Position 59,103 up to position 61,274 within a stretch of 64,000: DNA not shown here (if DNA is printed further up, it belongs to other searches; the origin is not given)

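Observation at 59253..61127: One ORF fuses a complete two-domain multicopper oxidase to a complete ZIP metal permease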

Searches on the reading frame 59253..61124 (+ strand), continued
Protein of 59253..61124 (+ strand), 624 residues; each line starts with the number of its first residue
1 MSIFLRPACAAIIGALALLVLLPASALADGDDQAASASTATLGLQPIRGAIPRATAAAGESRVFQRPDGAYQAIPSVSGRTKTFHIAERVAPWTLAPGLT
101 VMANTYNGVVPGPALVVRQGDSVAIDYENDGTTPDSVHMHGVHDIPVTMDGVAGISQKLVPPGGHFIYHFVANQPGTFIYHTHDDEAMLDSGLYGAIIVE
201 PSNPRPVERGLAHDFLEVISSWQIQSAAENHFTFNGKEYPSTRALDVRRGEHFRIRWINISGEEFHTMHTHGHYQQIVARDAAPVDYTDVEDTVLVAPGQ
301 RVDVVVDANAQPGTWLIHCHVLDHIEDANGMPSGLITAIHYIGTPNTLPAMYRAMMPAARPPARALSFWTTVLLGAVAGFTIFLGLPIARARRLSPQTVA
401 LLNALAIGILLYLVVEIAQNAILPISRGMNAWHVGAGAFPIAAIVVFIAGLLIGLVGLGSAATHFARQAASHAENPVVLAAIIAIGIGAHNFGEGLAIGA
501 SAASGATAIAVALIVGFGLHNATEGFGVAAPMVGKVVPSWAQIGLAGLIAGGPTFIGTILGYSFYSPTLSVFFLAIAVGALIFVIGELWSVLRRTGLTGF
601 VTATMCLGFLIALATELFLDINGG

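Call 18: find_encoding_contigs(protein=P0092, flank=6000, max_places=2)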
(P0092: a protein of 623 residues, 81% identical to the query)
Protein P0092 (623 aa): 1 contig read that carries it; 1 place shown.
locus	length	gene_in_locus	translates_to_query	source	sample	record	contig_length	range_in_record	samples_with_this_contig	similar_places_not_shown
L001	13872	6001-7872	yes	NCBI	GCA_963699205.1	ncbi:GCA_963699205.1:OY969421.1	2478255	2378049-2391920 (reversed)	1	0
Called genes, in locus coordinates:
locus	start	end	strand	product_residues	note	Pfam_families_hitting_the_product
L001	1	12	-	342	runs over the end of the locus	PF00155:Aminotran_1_2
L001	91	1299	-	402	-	PF03453:MoeA_N, PF00994:MoCF_biosynth, PF03454:MoeA_C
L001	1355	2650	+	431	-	PF02403:Seryl_tRNA_N, PF00587:tRNA-synt_2b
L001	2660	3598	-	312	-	PF10006:DUF2249, PF13545:HTH_Crp_2 (weak)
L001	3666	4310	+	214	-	-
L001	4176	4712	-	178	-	PF00034:Cytochrom_C, PF13442:Cytochrome_CBB3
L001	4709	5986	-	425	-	PF00890:FAD_binding_2 (faint), PF01134:GIDA (weak), PF01494:FAD_binding_3, PF03486:HI0933_like (faint), PF04820:Trp_halogenase (faint), PF12831:FAD_oxidored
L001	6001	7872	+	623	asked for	PF07731:Cu-oxidase_2, PF07732:Cu-oxidase_3, PF00394:Cu-oxidase, PF07731:Cu-oxidase_2, PF02535:Zip (weak)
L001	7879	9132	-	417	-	-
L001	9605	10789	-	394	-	PF14659:Phage_int_SAM_3 (weak), PF00589:Phage_integrase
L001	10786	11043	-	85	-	PF12728:HTH_17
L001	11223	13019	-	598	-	PF22863:TraI_middle (faint)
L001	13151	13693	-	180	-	-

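Call 19: find_encoding_contigs(protein=P0118, flank=6000, max_places=2)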
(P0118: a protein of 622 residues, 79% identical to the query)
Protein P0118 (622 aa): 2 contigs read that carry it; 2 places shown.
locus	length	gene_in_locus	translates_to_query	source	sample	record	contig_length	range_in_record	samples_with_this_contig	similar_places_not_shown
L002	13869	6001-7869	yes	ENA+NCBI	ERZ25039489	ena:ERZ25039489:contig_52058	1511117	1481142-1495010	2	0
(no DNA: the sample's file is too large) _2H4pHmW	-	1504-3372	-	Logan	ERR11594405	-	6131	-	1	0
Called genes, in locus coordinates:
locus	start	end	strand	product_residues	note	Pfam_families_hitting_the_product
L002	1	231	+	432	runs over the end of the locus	PF02403:Seryl_tRNA_N, PF00587:tRNA-synt_2b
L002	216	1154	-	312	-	PF10006:DUF2249, PF13545:HTH_Crp_2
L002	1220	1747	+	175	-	-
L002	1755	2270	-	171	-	PF13442:Cytochrome_CBB3, PF00034:Cytochrom_C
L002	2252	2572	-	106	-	PF06127:Mpo1-like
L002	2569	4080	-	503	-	PF07228:SpoIIE, PF13581:HATPase_c_2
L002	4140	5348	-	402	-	PF01494:FAD_binding_3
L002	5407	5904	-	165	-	-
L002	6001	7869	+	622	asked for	PF07731:Cu-oxidase_2, PF07732:Cu-oxidase_3, PF00394:Cu-oxidase, PF07731:Cu-oxidase_2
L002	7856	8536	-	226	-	PF03458:Gly_transporter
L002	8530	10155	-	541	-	PF07969:Amidohydro_3, PF01979:Amidohydro_1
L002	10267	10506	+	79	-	-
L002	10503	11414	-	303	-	PF00487:FA_desaturase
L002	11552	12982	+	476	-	PF01370:Epimerase, PF05368:NmrA, PF13460:NAD_binding_10, PF11066:DUF2867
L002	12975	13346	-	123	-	PF03625:DUF302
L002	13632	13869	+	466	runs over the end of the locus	PF00561:Abhydrolase_1, PF08386:Abhydrolase_4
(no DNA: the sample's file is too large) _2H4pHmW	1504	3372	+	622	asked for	PF07731:Cu-oxidase_2, PF07732:Cu-oxidase_3, PF00394:Cu-oxidase, PF07731:Cu-oxidase_2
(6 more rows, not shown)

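Call 20: search_protein_representatives(protein=window:59253-61124:+)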
Query: 624 residues. Proteins with E-value up to 0.001 (for the whole library): 12059; up to 1e-10: 4499; up to 1e-30: 423. The best 150 are listed.
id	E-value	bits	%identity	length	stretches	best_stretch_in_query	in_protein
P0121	3.5e-238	808.7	63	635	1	12-624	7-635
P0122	1.2e-149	516.3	47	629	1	21-622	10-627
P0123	4.5e-130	451.6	58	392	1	8-387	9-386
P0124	3.6e-114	399.1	74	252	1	7-251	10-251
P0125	7.9e-111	388.0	55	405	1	15-368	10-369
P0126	7.8e-108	378.2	46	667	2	75-342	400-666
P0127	7.6e-100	351.8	81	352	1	374-594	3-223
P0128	3.2e-96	339.8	63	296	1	188-445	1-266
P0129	2.7e-90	320.2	61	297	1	331-621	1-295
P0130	7.7e-83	295.6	66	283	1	149-394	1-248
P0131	1.1e-73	265.4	55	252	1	98-333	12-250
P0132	4.5e-72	260.0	37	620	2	15-334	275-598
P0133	5.4e-68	246.6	69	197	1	15-180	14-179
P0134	3.3e-64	234.1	41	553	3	70-205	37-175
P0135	1.3e-63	232.1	64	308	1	385-599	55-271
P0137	7.3e-62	226.3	52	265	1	367-623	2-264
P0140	8.2e-59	216.3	50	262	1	370-623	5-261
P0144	4.4e-57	210.5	44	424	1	81-340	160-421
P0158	1.7e-51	192.1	44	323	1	81-345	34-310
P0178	2.8e-46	174.9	45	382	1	372-623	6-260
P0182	7.1e-46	173.5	42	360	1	367-621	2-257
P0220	2.0e-43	165.4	43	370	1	371-620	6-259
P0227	7.5e-43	163.5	51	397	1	371-619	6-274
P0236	2.2e-42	162.0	39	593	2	368-621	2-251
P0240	3.6e-42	161.3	44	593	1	370-621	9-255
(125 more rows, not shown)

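Call 22: search_protein_families(library=pfam, proteins=[P0121, P0122, P0126, P0132, P0236, P0240, P0178, P0182, P0220, P0227], max_evalue=0.01)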
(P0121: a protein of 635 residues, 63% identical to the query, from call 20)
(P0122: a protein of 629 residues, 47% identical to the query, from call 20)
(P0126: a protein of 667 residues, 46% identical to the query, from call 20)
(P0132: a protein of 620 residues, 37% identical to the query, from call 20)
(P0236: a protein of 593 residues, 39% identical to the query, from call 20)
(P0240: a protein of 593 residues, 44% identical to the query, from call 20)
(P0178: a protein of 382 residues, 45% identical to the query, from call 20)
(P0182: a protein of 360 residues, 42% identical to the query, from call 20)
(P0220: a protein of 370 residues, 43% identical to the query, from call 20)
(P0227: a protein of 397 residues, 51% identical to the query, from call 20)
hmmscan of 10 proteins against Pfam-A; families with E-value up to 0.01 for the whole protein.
P0121 (635 aa): 4 families
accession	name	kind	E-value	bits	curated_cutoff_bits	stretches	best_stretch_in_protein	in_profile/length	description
PF07732.21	Cu-oxidase_3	-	3.5e-32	111.4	21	1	90-196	11-117/119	Multicopper oxidase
PF07731.20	Cu-oxidase_2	-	6.7e-27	94.4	20.4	2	222-319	19-124/137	Multicopper oxidase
PF00394.28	Cu-oxidase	-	1.8e-12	48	21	1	222-317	36-138/157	Multicopper oxidase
PF02535.28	Zip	-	4.1e-08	33.3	35.1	1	487-594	175-285/323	ZIP Zinc transporter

P0122 (629 aa): 4 families
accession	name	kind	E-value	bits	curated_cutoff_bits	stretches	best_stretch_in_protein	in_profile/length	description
PF07732.21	Cu-oxidase_3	-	9.5e-41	139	21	2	83-194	5-117/119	Multicopper oxidase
PF07731.20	Cu-oxidase_2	-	2.3e-30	105.6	20.4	2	219-320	18-126/137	Multicopper oxidase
PF00394.28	Cu-oxidase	-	1.2e-11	45.5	21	1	218-317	35-135/157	Multicopper oxidase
PF02535.28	Zip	-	1.7e-06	27.9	35.1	1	479-589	173-285/323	ZIP Zinc transporter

P0126 (667 aa): 5 families
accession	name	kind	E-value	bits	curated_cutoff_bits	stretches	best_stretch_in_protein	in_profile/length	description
PF07732.21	Cu-oxidase_3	-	6.7e-42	142.8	21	2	419-528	8-118/119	Multicopper oxidase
PF07731.20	Cu-oxidase_2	-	1.1e-30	106.6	20.4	2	548-652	16-130/137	Multicopper oxidase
PF00394.28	Cu-oxidase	-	6.1e-12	46.4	21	1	550-655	35-145/157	Multicopper oxidase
PF02535.28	Zip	-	1.5e-09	38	35.1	1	121-225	177-285/323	ZIP Zinc transporter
PF13473.12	Cupredoxin_1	-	0.00013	22.4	27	0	611-643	64-96/104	Cupredoxin-like domain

P0132 (620 aa): 4 families
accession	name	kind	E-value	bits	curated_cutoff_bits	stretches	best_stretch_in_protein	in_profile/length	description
PF07732.21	Cu-oxidase_3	-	5.6e-35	120.4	21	2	362-464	15-117/119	Multicopper oxidase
PF07731.20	Cu-oxidase_2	-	9e-19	68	20.4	1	492-590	16-123/137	Multicopper oxidase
PF00394.28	Cu-oxidase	-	3.7e-11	43.8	21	1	495-589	36-138/157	Multicopper oxidase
PF02535.28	Zip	-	1.6e-07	31.3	35.1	1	122-228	177-285/323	ZIP Zinc transporter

P0236 (593 aa): 2 families
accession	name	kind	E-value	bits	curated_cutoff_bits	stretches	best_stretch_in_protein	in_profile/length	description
PF02535.28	Zip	-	1.4e-09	38.1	35.1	1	110-215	177-286/323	ZIP Zinc transporter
PF13473.12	Cupredoxin_1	-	7.9e-06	26.3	27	1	260-343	17-104/104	Cupredoxin-like domain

P0240 (593 aa): 1 family
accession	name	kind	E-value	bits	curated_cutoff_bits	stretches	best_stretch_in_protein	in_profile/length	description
PF02535.28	Zip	-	5.3e-13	49.3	35.1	1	101-248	164-317/323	ZIP Zinc transporter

P0178 (382 aa): 3 families
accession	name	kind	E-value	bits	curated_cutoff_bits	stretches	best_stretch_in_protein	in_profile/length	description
PF13442.11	Cytochrome_CBB3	-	1e-12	48.7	27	1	280-362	3-68/68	Cytochrome C oxidase, cbb3-type, subunit III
PF00034.26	Cytochrom_C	-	3.2e-12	48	21.3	1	281-364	2-88/90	Cytochrome c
PF02535.28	Zip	-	8.6e-09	35.5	35.1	1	112-221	172-285/323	ZIP Zinc transporter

P0182 (360 aa): 4 families
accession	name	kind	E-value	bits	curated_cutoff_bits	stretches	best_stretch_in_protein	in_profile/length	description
PF13473.12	Cupredoxin_1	-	1.6e-19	70.3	27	1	265-357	16-104/104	Cupredoxin-like domain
PF02535.28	Zip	-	2.3e-09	37.4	35.1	1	105-247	166-318/323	ZIP Zinc transporter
PF00127.26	Copper-bind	-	5e-07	30.5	21.2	1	303-358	48-99/99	Copper binding proteins, plastocyanin/azurin family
PF07731.20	Cu-oxidase_2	-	7.9e-06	26.1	20.4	0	319-359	95-135/137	Multicopper oxidase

P0220 (370 aa): 4 families
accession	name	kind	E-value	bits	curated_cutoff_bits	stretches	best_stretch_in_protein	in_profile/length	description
PF13473.12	Cupredoxin_1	-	8.6e-16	58.3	27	1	266-363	13-104/104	Cupredoxin-like domain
PF02535.28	Zip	-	5.8e-09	36.1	35.1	1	119-250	177-318/323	ZIP Zinc transporter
PF06525.17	SoxE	-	6e-07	29.5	21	1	330-366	105-141/149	Sulfocyanin (SoxE) domain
PF00127.26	Copper-bind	-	0.0023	18.7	21.2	1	306-364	33-99/99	Copper binding proteins, plastocyanin/azurin family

P0227 (397 aa): 3 families
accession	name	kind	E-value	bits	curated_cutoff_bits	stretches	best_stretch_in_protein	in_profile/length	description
PF02535.28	Zip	-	6.1e-07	29.4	35.1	1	133-239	177-285/323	ZIP Zinc transporter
PF13473.12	Cupredoxin_1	-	0.0042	17.5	27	0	277-382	11-94/104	Cupredoxin-like domain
PF06525.17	SoxE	-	0.0089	16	21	0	311-394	50-136/149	Sulfocyanin (SoxE) domain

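Call 24: find_encoding_contigs(protein=P0126, flank=5000, max_places=2)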
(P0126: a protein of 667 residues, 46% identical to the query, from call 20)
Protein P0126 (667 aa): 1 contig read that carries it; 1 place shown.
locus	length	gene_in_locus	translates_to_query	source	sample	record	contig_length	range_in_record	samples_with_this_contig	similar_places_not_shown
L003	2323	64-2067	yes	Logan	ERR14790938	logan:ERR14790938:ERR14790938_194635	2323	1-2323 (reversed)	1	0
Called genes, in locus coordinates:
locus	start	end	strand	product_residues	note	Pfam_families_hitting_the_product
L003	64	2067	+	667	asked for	PF02535:Zip, PF07732:Cu-oxidase_3, PF00394:Cu-oxidase, PF07731:Cu-oxidase_2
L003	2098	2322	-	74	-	?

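Call 25: find_encoding_contigs(protein=P0122, flank=5000, max_places=2)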
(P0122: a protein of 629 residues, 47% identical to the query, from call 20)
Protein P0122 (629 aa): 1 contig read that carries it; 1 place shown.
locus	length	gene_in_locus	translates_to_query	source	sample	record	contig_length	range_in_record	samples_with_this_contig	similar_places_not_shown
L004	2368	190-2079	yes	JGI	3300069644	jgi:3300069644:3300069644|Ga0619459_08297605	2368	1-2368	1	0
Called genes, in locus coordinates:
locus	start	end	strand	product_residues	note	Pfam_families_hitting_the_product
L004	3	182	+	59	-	?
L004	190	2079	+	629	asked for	PF07731:Cu-oxidase_2, PF07732:Cu-oxidase_3, PF00394:Cu-oxidase, PF07731:Cu-oxidase_2, PF02535:Zip (weak)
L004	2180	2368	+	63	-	?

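Call 26: list_cluster_members(proteins=[P0121, P0122, P0126, P0132, P0137, P0140, P0178, P0182, P0236, P0240])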
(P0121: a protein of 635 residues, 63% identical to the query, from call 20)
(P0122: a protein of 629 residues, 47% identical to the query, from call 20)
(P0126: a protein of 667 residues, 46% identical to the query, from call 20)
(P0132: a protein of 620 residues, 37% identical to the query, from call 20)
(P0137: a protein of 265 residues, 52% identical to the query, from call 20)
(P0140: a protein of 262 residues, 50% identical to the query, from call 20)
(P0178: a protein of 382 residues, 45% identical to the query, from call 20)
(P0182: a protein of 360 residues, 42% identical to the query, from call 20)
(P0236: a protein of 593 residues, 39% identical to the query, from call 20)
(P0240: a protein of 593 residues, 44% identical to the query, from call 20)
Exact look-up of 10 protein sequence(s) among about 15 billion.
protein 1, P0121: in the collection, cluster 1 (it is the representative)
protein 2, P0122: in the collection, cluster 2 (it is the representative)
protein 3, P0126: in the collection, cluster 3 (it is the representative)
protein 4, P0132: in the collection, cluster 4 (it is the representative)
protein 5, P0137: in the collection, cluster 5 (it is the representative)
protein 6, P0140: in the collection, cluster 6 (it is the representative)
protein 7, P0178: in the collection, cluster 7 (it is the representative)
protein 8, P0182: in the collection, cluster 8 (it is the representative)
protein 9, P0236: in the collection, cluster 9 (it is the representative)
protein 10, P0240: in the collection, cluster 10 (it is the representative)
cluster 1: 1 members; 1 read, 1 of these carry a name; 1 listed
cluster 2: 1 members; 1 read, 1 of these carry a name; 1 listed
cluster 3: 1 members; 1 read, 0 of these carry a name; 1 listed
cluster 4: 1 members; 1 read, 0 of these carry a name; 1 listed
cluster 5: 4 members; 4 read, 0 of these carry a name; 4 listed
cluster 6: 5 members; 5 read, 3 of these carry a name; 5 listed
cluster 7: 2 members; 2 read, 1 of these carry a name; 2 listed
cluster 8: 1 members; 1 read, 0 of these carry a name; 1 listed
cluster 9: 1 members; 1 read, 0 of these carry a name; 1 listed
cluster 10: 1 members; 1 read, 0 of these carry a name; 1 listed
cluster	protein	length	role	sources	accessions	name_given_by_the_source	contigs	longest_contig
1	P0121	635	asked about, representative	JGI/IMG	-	ZIP family zinc transporter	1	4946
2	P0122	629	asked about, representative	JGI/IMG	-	zinc transporter ZupT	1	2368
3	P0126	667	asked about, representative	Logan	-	-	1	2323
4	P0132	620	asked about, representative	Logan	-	-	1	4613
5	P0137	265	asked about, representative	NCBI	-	-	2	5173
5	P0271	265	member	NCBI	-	-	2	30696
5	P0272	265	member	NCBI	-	-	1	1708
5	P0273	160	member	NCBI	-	-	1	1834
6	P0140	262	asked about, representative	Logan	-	-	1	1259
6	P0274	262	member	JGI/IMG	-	ZIP family zinc transporter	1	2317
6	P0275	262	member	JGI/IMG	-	ZIP family zinc transporter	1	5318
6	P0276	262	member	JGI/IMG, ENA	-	ZIP family zinc transporter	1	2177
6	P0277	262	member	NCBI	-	-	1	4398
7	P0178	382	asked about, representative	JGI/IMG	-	ZIP family zinc transporter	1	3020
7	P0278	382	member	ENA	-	-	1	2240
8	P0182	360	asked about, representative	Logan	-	-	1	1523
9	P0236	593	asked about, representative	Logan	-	-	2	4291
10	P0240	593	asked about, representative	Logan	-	-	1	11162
